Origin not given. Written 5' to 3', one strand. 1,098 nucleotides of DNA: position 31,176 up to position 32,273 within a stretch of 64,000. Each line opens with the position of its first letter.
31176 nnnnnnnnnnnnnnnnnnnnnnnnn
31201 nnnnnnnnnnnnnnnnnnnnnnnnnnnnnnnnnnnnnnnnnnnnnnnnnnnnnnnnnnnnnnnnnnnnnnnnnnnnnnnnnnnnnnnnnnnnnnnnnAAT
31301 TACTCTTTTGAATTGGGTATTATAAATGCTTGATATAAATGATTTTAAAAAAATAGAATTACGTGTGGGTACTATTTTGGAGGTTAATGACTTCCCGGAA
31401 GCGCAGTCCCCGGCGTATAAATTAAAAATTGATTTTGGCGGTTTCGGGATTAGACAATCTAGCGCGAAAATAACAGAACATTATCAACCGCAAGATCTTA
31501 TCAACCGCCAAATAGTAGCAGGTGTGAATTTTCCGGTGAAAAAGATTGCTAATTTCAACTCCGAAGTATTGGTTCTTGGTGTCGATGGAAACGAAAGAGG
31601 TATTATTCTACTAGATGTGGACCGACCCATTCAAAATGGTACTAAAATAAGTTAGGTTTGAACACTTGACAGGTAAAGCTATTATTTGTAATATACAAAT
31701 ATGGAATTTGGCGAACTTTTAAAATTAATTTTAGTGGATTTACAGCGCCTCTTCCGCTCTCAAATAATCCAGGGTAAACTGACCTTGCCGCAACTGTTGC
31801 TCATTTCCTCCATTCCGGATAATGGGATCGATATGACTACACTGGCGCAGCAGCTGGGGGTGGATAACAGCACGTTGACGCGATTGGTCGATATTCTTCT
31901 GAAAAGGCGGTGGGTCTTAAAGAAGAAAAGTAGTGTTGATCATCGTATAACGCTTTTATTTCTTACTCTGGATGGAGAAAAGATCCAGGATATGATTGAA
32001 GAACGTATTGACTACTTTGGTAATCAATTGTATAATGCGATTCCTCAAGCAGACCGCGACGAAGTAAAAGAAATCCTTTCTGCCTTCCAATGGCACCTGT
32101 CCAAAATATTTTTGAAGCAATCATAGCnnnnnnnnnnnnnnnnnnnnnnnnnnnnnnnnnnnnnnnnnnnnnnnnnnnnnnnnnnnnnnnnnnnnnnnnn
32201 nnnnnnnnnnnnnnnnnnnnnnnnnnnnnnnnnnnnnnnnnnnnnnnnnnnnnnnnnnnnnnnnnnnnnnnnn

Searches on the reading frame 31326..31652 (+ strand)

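Call 14: search_protein_families(library=pfam, proteins=[window:31326-31652:+], max_evalue=0.001)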
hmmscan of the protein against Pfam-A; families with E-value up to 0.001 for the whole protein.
window:31326-31652:+ (109 aa): 1 family
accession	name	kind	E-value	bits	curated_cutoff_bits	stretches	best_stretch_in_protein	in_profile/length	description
PF01588.26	tRNA_bind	-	2.5e-15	56.8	27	1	12-107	1-96/96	Putative tRNA binding domain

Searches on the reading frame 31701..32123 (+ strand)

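Call 14: search_protein_families(library=pfam, proteins=[window:31701-32123:+], max_evalue=0.001)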
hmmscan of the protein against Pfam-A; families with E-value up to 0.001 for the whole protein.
window:31701-32123:+ (141 aa): 3 families
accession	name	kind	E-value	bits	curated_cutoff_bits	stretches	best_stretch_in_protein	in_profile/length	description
PF01047.28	MarR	-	3.1e-08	33.8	24.6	1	27-83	1-58/59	MarR family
PF12802.13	MarR_2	-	2.9e-06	27.8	27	1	27-82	3-60/61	MarR family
PF22381.2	Staph_reg_Sar_Rot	-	0.00023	21.7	27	1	25-97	10-83/85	Transcriptional regulator SarA/Rot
